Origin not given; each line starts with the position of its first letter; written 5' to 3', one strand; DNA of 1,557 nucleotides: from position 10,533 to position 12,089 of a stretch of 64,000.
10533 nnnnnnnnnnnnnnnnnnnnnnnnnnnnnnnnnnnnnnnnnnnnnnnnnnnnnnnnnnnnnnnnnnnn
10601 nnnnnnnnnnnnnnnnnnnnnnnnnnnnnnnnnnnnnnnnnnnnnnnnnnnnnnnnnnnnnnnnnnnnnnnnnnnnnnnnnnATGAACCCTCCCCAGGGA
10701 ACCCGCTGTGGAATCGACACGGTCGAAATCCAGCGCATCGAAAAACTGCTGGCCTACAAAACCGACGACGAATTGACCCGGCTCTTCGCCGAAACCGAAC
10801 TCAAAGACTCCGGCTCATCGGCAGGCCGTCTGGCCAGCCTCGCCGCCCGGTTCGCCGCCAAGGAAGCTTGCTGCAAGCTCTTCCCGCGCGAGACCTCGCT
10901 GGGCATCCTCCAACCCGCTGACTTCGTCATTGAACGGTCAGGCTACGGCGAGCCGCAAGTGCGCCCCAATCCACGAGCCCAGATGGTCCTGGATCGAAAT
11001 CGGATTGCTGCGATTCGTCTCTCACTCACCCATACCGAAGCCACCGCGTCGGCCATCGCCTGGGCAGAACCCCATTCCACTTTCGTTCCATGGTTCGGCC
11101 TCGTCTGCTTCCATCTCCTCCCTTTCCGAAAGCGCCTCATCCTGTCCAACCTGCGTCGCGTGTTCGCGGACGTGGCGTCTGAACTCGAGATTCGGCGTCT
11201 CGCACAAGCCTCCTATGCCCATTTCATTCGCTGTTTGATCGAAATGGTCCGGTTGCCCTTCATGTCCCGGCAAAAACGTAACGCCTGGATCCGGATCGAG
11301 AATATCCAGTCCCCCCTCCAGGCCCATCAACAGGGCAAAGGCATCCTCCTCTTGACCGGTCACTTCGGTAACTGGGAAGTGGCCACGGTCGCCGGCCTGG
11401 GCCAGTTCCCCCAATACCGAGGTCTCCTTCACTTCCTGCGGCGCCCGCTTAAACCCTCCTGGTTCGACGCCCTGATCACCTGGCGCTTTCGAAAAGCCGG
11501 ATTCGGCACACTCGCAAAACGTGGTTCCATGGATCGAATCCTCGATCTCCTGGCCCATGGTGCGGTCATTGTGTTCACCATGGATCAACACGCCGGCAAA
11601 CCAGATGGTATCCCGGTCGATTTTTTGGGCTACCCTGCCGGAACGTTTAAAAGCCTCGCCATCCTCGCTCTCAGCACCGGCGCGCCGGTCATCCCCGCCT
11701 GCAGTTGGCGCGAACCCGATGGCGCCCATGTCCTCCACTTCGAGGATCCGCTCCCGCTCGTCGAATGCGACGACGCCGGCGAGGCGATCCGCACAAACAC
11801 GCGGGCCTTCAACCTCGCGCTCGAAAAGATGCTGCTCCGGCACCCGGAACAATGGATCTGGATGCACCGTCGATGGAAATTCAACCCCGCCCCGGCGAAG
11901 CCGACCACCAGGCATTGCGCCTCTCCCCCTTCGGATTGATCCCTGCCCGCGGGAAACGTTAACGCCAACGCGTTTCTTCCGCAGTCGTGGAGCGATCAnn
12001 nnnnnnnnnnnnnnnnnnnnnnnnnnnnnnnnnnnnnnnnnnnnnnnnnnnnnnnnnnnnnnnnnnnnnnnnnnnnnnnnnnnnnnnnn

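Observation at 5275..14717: Dedicated FAS-II/PKS-like lipid cluster resembling the rhizobial acpXL-lpxXL very-long-chain lipid A acylation locus, but expanded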

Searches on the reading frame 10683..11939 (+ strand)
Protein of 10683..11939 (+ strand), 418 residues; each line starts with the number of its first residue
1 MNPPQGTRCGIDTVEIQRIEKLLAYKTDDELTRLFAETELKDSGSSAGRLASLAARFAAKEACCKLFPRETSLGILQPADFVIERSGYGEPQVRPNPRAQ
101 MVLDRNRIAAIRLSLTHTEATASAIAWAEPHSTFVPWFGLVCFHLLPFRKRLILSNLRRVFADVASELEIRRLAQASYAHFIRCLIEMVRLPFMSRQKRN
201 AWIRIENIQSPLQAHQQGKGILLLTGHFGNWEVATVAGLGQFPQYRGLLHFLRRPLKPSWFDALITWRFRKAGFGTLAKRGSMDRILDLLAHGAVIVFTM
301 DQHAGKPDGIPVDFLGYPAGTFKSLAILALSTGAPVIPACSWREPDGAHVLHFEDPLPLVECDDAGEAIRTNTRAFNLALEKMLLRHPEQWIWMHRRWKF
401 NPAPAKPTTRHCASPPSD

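Call 5: search_protein_families(library=pfam, proteins=[window:10683-11936:+], max_evalue=0.01)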
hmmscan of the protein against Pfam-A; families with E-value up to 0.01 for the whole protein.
window:10683-11936:+ (418 aa): 2 families
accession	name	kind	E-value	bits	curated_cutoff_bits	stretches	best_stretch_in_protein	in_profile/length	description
PF03279.18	Lip_A_acyltrans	-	3.7e-41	141.7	22.3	1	141-399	44-294/295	Bacterial lipid A biosynthesis acyltransferase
PF01648.25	ACPS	-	3.3e-07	30.8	25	1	9-98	2-91/111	4'-phosphopantetheinyl transferase superfamily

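Call 6: search_protein_families(library=ncbifam, proteins=[window:10683-11936:+], max_evalue=0.01)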
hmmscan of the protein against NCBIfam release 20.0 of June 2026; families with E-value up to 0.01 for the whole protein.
window:10683-11936:+ (418 aa): 27 families (the best 25 are shown)
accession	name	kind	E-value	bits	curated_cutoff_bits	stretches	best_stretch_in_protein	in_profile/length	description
NF006270.0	PRK08419.1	equivalog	1.3e-37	129.7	248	1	139-399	33-289/298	lipid A biosynthesis lauroyl acyltransferase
TIGR02207.1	lipid_A_htrB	subfamily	2.8e-26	92.6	297.8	1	139-405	41-298/303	LpxL/LpxP family Kdo(2)-lipid IV(A) lauroyl/palmitoleoyl acyltransferase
NF005120.0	PRK06553.1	equivalog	1.2e-25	90.5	273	1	149-399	59-307/308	lipid A biosynthesis lauroyl acyltransferase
NF005919.0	PRK07920.1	equivalog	4.7e-23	81.7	209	1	155-406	54-301/311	phosphatidylinositol mannoside acyltransferase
NF006437.0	PRK08733.1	equivalog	9e-22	77.6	540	1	138-403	46-299/306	LpxL/LpxP family Kdo(2)-lipid IV(A) lauroyl/palmitoleoyl acyltransferase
NF004191.0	PRK05646.1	equivalog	1.4e-21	77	491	1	138-403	43-300/310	lipid A biosynthesis lauroyl acyltransferase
NF005399.0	PRK06946.1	subfamily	1.7e-21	76.7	343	1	139-403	33-288/294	lipid A biosynthesis lauroyl acyltransferase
NF006487.0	PRK08905.1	equivalog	1.8e-20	73.2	281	1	137-404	24-279/290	lysophospholipid acyltransferase family protein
NF006432.0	PRK08706.1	equivalog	1.4e-19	70.4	384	1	138-403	26-283/289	lipid A biosynthesis lauroyl acyltransferase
NF005340.0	PRK06860.1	subfamily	2.6e-18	66.2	398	1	142-403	50-302/309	lipid A biosynthesis lauroyl acyltransferase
NF005150.0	PRK06628.1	equivalog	1.1e-14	54.6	350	1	153-399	53-289/290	lipid A biosynthesis lauroyl acyltransferase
NF011256.0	PRK14662.1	equivalog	1.4e-14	54.5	150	1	9-127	5-116/123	4'-phosphopantetheinyl transferase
NF011254.0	PRK14660.1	equivalog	7.3e-14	51.8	195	1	9-124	5-119/125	holo-[acyl-carrier-protein] synthase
NF006438.0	PRK08734.1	equivalog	4.2e-13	49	363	1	155-403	49-290/305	lauroyl acyltransferase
NF000832.0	PRK00070.3-2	equivalog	4.8e-13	49.5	107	1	9-129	5-115/116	holo-ACP synthase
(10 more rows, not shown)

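Call 9: find_homologous_proteins(query=window:10683-11936:+, max_evalue=0.00001)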
Query window:10683-11936:+ (418 aa): 3054 proteins with E <= 0.00001 among 8000 candidates; the best 120 are listed.
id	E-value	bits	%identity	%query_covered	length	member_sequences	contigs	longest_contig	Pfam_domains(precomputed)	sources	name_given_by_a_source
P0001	1.1e-287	972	100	100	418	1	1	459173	PF01648.26,PF03279.19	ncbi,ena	-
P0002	4.3e-219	745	78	96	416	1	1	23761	PF01648.26,PF03279.19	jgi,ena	-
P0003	1.8e-215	734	75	96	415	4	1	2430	PF01648.26,PF03279.19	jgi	jgi:phosphopantetheine--protein transferase-like protein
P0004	3.3e-214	729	76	97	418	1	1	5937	PF01648.26,PF03279.19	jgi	jgi:phosphopantetheine--protein transferase-like protein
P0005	2.9e-211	720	73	98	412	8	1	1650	PF01648.26,PF03279.19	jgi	-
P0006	9.2e-208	708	72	99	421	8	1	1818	PF03279.19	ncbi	-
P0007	1.2e-199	681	72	96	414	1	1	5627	PF01648.26,PF03279.19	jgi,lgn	jgi:KDO2-lipid IV(A) lauroyltransferase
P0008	1.3e-197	675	70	95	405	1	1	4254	PF01648.26,PF03279.19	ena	-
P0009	5.9e-195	666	70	95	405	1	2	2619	PF01648.26,PF03279.19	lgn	-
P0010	6.0e-195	666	70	95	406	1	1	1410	PF01648.26,PF03279.19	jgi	jgi:KDO2-lipid IV(A) lauroyltransferase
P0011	1.7e-194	664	70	95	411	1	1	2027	PF01648.26,PF03279.19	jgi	jgi:KDO2-lipid IV(A) lauroyltransferase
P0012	2.0e-194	664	69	95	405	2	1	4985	PF01648.26,PF03279.19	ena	-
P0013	4.2e-194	663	71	94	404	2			PF01648.26,PF03279.19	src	-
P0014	7.8e-194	662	68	96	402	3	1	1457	PF01648.26,PF03279.19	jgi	-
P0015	1.2e-193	662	70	96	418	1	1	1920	PF01648.26,PF03279.19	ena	-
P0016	4.9e-193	660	70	95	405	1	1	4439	PF01648.26,PF03279.19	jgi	jgi:KDO2-lipid IV(A) lauroyltransferase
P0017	3.3e-192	657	70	95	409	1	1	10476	PF01648.26,PF03279.19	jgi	jgi:phosphopantetheine--protein transferase-like protein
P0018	5.0e-192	656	67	98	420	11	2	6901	PF01648.26,PF03279.19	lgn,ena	-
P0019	5.2e-192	656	69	96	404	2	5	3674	PF01648.26,PF03279.19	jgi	jgi:KDO2-lipid IV(A) lauroyltransferase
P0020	6.6e-192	656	70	95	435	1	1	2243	PF01648.26,PF03279.19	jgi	-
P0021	7.5e-192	656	69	95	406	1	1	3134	PF01648.26,PF03279.19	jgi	jgi:phosphopantetheine--protein transferase-like protein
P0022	9.1e-192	655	68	97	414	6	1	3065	PF01648.26,PF03279.19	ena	-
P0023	1.9e-191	654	69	96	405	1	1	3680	PF01648.26,PF03279.19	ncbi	-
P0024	4.3e-191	653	67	95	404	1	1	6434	PF01648.26,PF03279.19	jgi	jgi:Kdo2-lipid IVA lauroyltransferase/acyltransferase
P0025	8.9e-191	652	69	95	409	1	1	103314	PF01648.26,PF03279.19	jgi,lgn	jgi:KDO2-lipid IV(A) lauroyltransferase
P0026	9.8e-191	652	68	98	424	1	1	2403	PF01648.26,PF03279.19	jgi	jgi:holo-[acyl-carrier-protein] synthase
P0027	1.0e-190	652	69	96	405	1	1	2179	PF01648.26,PF03279.19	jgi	jgi:phosphopantetheine--protein transferase-like protein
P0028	1.6e-190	651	70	95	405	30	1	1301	PF01648.26,PF03279.19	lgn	-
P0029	2.6e-190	651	69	95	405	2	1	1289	PF01648.26,PF03279.19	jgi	-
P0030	3.0e-190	650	68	96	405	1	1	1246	PF01648.26,PF03279.19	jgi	jgi:KDO2-lipid IV(A) lauroyltransferase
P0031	3.1e-190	650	68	95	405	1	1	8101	PF01648.26,PF03279.19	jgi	jgi:KDO2-lipid IV(A) lauroyltransferase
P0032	3.1e-190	650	68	96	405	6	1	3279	PF01648.26,PF03279.19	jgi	jgi:KDO2-lipid IV(A) lauroyltransferase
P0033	3.3e-190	650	69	94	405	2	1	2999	PF01648.26,PF03279.19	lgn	-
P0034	3.6e-190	650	69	94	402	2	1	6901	PF01648.26,PF03279.19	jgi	jgi:KDO2-lipid IV(A) lauroyltransferase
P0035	8.6e-190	649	70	96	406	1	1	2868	PF01648.26,PF03279.19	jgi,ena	-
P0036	1.5e-189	648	67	95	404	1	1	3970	PF01648.26,PF03279.19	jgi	jgi:KDO2-lipid IV(A) lauroyltransferase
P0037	1.6e-189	648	70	94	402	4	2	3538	PF01648.26,PF03279.19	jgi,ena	-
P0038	2.0e-189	648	67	96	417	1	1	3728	PF01648.26,PF03279.19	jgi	jgi:phosphopantetheine--protein transferase-like protein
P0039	4.2e-189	647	69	96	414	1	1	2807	PF01648.26,PF03279.19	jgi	jgi:phosphopantetheine--protein transferase-like protein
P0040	5.5e-189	646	69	96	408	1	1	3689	PF01648.26,PF03279.19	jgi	jgi:KDO2-lipid IV(A) lauroyltransferase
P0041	8.1e-189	646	69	95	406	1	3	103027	PF01648.26,PF03279.19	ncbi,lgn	-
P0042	1.2e-188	645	65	99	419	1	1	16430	PF01648.26,PF03279.19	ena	-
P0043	1.3e-188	645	67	95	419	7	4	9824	PF01648.26,PF03279.19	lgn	-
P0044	2.1e-188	644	68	95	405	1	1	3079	PF01648.26,PF03279.19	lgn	-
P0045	3.0e-188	644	66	96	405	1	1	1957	PF01648.26,PF03279.19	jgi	jgi:phosphopantetheine--protein transferase-like protein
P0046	3.5e-188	644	67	95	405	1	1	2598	PF01648.26,PF03279.19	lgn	-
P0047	4.1e-188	643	67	96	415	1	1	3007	PF01648.26,PF03279.19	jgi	-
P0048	4.7e-188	643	68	95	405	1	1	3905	PF01648.26,PF03279.19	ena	-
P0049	4.8e-188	643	67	96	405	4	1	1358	PF01648.26,PF03279.19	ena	-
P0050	6.4e-188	643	67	95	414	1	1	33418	PF01648.26,PF03279.19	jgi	jgi:phosphopantetheine--protein transferase-like protein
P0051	8.3e-188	642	68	95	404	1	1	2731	PF01648.26,PF03279.19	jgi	jgi:phosphopantetheine--protein transferase-like protein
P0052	9.9e-188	642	68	94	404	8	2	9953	PF01648.26,PF03279.19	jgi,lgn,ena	jgi:KDO2-lipid IV(A) lauroyltransferase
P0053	1.0e-187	642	69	94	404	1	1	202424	PF01648.26,PF03279.19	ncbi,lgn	-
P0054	1.1e-187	642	67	95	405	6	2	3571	PF01648.26,PF03279.19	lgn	-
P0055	1.3e-187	642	67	97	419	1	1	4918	PF01648.26,PF03279.19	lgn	-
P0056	1.6e-187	641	69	95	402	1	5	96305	PF01648.26,PF03279.19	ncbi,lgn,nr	ncbi:MAG: 4'-phosphopantetheinyl transferase superfamily protein [Verrucomicrobiae bacterium]|nr:4'-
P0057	1.7e-187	641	67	96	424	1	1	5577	PF01648.26,PF03279.19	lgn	-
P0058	1.7e-187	641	69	95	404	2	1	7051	PF01648.26,PF03279.19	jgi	jgi:KDO2-lipid IV(A) lauroyltransferase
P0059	1.8e-187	641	68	96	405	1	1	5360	PF01648.26,PF03279.19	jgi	jgi:KDO2-lipid IV(A) lauroyltransferase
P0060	3.3e-187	640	68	95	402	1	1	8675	PF01648.26,PF03279.19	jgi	jgi:KDO2-lipid IV(A) lauroyltransferase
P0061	3.4e-187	640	69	95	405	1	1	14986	PF01648.26,PF03279.19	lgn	-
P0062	4.8e-187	640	67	97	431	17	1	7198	PF01648.26,PF03279.19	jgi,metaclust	metaclust:\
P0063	6.0e-187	640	68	95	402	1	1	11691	PF01648.26,PF03279.19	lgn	-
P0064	6.4e-187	639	65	98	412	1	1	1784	PF01648.26,PF03279.19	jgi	jgi:phosphopantetheine--protein transferase-like protein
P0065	7.0e-187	639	67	96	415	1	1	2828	PF01648.26,PF03279.19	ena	-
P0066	7.1e-187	639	67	96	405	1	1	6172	PF01648.26,PF03279.19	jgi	-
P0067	8.5e-187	639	67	96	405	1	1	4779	PF01648.26,PF03279.19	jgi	jgi:KDO2-lipid IV(A) lauroyltransferase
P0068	9.3e-187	639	67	95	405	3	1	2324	PF01648.26,PF03279.19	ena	-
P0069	1.0e-186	639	66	95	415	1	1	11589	PF01648.26,PF03279.19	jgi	jgi:phosphopantetheine--protein transferase-like protein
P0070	1.1e-186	639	68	95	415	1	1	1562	PF01648.26,PF03279.19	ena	-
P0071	1.3e-186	638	65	97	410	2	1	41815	PF01648.26,PF03279.19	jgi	jgi:KDO2-lipid IV(A) lauroyltransferase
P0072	1.5e-186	638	66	94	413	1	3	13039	PF01648.26,PF03279.19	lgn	-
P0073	1.6e-186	638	67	95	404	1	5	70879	PF01648.26,PF03279.19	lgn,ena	-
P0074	2.0e-186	638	67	96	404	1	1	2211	PF01648.26,PF03279.19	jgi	jgi:phosphopantetheine--protein transferase-like protein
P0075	2.2e-186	638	67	95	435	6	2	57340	PF01648.26,PF03279.19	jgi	-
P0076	2.6e-186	637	66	95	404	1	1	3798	PF01648.26,PF03279.19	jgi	-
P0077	2.7e-186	637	67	96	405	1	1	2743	PF01648.26,PF03279.19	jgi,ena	-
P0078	2.9e-186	637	67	95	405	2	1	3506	PF01648.26,PF03279.19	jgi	jgi:KDO2-lipid IV(A) lauroyltransferase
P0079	2.9e-186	637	65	95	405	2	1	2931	PF01648.26,PF03279.19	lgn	-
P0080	3.2e-186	637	66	97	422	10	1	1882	PF01648.26,PF03279.19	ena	-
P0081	3.7e-186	637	67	94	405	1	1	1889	PF01648.26,PF03279.19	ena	-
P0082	3.8e-186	637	69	94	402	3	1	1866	PF01648.26,PF03279.19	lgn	-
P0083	4.7e-186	637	68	94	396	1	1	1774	PF01648.26,PF03279.19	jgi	jgi:KDO2-lipid IV(A) lauroyltransferase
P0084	5.2e-186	636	65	98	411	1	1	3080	PF01648.26,PF03279.19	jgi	-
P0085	6.3e-186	636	67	96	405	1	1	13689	PF01648.26,PF03279.19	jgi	jgi:KDO2-lipid IV(A) lauroyltransferase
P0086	7.0e-186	636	68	94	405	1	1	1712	PF01648.26,PF03279.19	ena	-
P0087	8.3e-186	636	68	95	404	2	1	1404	PF01648.26,PF03279.19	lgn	-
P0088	1.0e-185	636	68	94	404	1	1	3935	PF01648.26,PF03279.19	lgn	-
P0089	1.2e-185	635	65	98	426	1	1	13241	PF01648.26,PF03279.19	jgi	jgi:KDO2-lipid IV(A) lauroyltransferase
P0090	1.4e-185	635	68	94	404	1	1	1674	PF01648.26,PF03279.19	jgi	jgi:KDO2-lipid IV(A) lauroyltransferase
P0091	1.4e-185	635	67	96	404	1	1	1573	PF01648.26,PF03279.19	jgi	jgi:KDO2-lipid IV(A) lauroyltransferase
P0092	1.4e-185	635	68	95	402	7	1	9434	PF01648.26,PF03279.19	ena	-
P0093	1.6e-185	635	66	96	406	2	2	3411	PF01648.26,PF03279.19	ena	-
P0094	1.7e-185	635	66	96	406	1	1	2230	PF03279.19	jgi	jgi:KDO2-lipid IV(A) lauroyltransferase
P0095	2.0e-185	635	67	95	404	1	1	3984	PF01648.26,PF03279.19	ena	-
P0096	2.1e-185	635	67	96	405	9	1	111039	PF01648.26,PF03279.19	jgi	jgi:KDO2-lipid IV(A) lauroyltransferase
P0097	2.3e-185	634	67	95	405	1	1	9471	PF01648.26,PF03279.19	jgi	jgi:holo-[acyl-carrier-protein] synthase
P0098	2.3e-185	634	68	94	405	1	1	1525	PF01648.26,PF03279.19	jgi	jgi:KDO2-lipid IV(A) lauroyltransferase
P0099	2.7e-185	634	67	95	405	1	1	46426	PF01648.26,PF03279.19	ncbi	-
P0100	3.0e-185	634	69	94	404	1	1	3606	PF01648.26,PF03279.19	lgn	-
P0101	3.3e-185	634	66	96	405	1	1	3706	PF01648.26,PF03279.19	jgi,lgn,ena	-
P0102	3.8e-185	634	67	96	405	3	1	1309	PF01648.26,PF03279.19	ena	-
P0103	4.1e-185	634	67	95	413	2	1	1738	PF01648.26,PF03279.19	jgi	-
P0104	4.2e-185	634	66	97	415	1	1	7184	PF01648.26,PF03279.19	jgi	-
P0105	4.4e-185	633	67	96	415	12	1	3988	PF01648.26,PF03279.19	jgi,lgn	-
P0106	6.0e-185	633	68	95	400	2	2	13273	PF01648.26,PF03279.19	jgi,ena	jgi:KDO2-lipid IV(A) lauroyltransferase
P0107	7.1e-185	633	66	95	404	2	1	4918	PF01648.26,PF03279.19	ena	-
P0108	8.0e-185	633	68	95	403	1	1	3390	PF01648.26,PF03279.19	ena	-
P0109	8.1e-185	633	67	95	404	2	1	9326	PF01648.26,PF03279.19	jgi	-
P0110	1.1e-184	632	66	95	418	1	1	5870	PF01648.26,PF03279.19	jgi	jgi:KDO2-lipid IV(A) lauroyltransferase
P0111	1.2e-184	632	67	96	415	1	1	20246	PF01648.26,PF03279.19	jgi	jgi:phosphopantetheine--protein transferase-like protein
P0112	1.3e-184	632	66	96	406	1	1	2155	PF01648.26,PF03279.19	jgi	jgi:KDO2-lipid IV(A) lauroyltransferase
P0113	1.6e-184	632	65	97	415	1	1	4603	PF01648.26,PF03279.19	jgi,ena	-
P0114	1.6e-184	632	67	95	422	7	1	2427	PF01648.26,PF03279.19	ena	-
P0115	1.7e-184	631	67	96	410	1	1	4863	PF01648.26,PF03279.19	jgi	jgi:holo-[acyl-carrier-protein] synthase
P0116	2.5e-184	631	68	94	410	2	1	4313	PF01648.26,PF03279.19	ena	-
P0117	2.8e-184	631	67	95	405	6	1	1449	PF01648.26,PF03279.19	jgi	jgi:KDO2-lipid IV(A) lauroyltransferase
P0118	2.8e-184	631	66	95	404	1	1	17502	PF01648.26,PF03279.19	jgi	jgi:holo-[acyl-carrier-protein] synthase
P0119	3.0e-184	631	66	94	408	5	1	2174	PF01648.26,PF03279.19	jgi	jgi:phosphopantetheine--protein transferase-like protein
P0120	3.3e-184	631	66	96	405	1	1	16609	PF01648.26,PF03279.19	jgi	jgi:KDO2-lipid IV(A) lauroyltransferase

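Call 11: find_related_loci(query=A1, collection=genome_contigs, flank=10000)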
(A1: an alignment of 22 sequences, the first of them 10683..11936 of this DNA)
Query A1 (418 aa) in genome_contigs; peptide patterns used: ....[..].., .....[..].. (x = any residue, [..] = any of these).
600 stretches matched a pattern (row limit reached: there are more); 577 encode a relative of the query (tblastn E <= 1e-3); the best 80 are kept; 80 distinct loci.
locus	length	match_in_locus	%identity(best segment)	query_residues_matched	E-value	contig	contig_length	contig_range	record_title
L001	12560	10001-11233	64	2-414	0e+0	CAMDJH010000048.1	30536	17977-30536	MAG: Akkermansia muciniphila isolate ZH-13nov19-140 genome assembly, contig: ZH-13nov19-C2016, whole genome shotgun sequ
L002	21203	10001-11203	65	1-399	0e+0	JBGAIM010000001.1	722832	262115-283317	MAG: Limisphaerales bacterium isolate MAG_AAO_H125.05 AAOH125-5_opera_contig_28, whole genome shotgun sequence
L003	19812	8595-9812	65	2-407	0e+0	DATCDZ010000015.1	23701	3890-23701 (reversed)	MAG TPA_asm: Verrucomicrobiia bacterium isolate SMAG_U7740 k141_117045, whole genome shotgun sequence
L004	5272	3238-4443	65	4-405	0e+0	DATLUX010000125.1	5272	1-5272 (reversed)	MAG TPA_asm: Verrucomicrobiia bacterium isolate SMAG_U13177 k141_475938, whole genome shotgun sequence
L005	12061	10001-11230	63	7-417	0e+0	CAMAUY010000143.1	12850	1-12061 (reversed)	MAG: Akkermansia muciniphila isolate AH-24oct19-145 genome assembly, contig: AH-24oct19-C11325, whole genome shotgun seq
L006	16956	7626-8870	65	4-411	1e-180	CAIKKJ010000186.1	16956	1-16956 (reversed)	MAG: uncultured Verrucomicrobia subdivision 3 bacterium isolate Umea1_bin-1418 genome assembly, contig: bin-1418:186/213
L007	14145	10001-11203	66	1-399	1e-180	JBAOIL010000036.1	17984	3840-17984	MAG: Verrucomicrobiota bacterium isolate AS_Ams2_Bin42 np2-np3_contig_82549, whole genome shotgun sequence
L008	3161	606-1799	65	2-399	0e+0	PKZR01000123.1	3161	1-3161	MAG: Limisphaerales bacterium isolate bog_1421 73.20111000_S3M.12_contig_77850, whole genome shotgun sequence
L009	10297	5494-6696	65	1-399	4e-179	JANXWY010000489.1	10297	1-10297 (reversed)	MAG: Verrucomicrobia bacterium isolate GL140_2_metabat_307_sub GL140_2_k141_2337370, whole genome shotgun sequence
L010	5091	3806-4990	66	5-399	0e+0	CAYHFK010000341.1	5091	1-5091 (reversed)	MAG TPA_asm: uncultured Bifidobacterium sp. isolate ERP119702_co2_223 genome assembly, contig: NODE_13806_length_5091_co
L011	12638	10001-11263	62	1-418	3e-177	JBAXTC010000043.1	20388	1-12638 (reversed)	MAG: Verrucomicrobiota bacterium isolate ELA625 MAG625_43, whole genome shotgun sequence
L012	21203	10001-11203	65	1-399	4e-177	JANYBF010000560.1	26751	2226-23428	MAG: Verrucomicrobia bacterium isolate GL140_5_metabat_486 GL140_5_k141_392366, whole genome shotgun sequence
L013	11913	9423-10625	66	1-399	2e-173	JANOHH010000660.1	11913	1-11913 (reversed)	MAG: Verrucomicrobiota bacterium isolate SOY_64_concoct_187_sub SOY_64_k141_2581047, whole genome shotgun sequence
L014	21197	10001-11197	65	10-408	9e-170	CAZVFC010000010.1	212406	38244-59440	MAG TPA_asm: uncultured Verrucomicrobiota bacterium isolate binchicken_co66_227 genome assembly, contig: NODE_78_length_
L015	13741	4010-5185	63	8-399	6e-169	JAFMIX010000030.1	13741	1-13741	MAG: Verrucomicrobiales bacterium isolate DEBay_Sum019D_L_G_109 NODE_4504_length_13741_cov_6.227166, whole genome shotgu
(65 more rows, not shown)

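Call 14: find_encoding_contigs(protein=window:10683-11939:+, flank=10000, max_places=3)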
Protein window:10683-11939:+ (418 aa): 1 contig read that carries it; 1 place shown.
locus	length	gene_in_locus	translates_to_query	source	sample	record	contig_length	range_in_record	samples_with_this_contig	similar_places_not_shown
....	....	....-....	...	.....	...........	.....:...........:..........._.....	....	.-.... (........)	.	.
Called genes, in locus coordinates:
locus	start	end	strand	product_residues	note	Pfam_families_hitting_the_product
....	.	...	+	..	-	?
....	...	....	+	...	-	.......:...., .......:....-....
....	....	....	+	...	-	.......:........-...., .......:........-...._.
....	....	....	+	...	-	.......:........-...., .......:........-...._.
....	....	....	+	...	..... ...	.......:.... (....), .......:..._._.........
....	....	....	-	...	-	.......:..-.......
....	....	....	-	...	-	-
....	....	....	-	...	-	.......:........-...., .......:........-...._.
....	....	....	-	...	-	-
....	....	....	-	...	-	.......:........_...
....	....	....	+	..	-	?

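Call 15: find_encoding_contigs(protein=P0002, flank=10000, max_places=2)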
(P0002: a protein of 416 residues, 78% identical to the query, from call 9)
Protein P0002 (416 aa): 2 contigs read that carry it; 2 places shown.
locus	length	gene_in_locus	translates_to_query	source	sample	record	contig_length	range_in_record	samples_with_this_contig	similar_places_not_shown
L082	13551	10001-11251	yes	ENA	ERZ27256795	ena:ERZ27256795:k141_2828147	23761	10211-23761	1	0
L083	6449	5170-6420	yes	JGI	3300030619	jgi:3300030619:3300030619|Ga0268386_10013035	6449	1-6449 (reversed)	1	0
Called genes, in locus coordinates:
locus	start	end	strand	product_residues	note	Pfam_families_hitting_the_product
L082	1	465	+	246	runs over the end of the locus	PF02348:CTP_transf_3, PF12804:NTP_transf_3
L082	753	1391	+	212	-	-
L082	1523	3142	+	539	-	PF06418:CTP_synth_N, PF00117:GATase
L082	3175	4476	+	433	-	PF08245:Mur_ligase_M, PF02875:Mur_ligase_C, PF27239:FOL3_C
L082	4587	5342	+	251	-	PF00106:adh_short, PF08659:KR, PF13561:adh_short_C2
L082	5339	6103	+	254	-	PF00106:adh_short, PF01370:Epimerase, PF08659:KR, PF13561:adh_short_C2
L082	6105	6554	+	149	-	PF00550:PP-binding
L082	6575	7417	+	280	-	PF07977:FabA, PF22818:ApeI-like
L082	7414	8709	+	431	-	PF00109:ketoacyl-synt, PF02801:Ketoacyl-synt_C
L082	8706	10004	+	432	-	PF00109:ketoacyl-synt, PF02801:Ketoacyl-synt_C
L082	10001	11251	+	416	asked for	PF01648:ACPS (weak), PF03279:Lip_A_acyltrans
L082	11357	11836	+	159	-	PF07883:Cupin_2, PF02311:AraC_binding (weak)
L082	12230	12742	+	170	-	PF04542:Sigma70_r2, PF08281:Sigma70_r4_2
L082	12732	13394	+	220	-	-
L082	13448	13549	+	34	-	?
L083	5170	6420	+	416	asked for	PF01648:ACPS (weak), PF03279:Lip_A_acyltrans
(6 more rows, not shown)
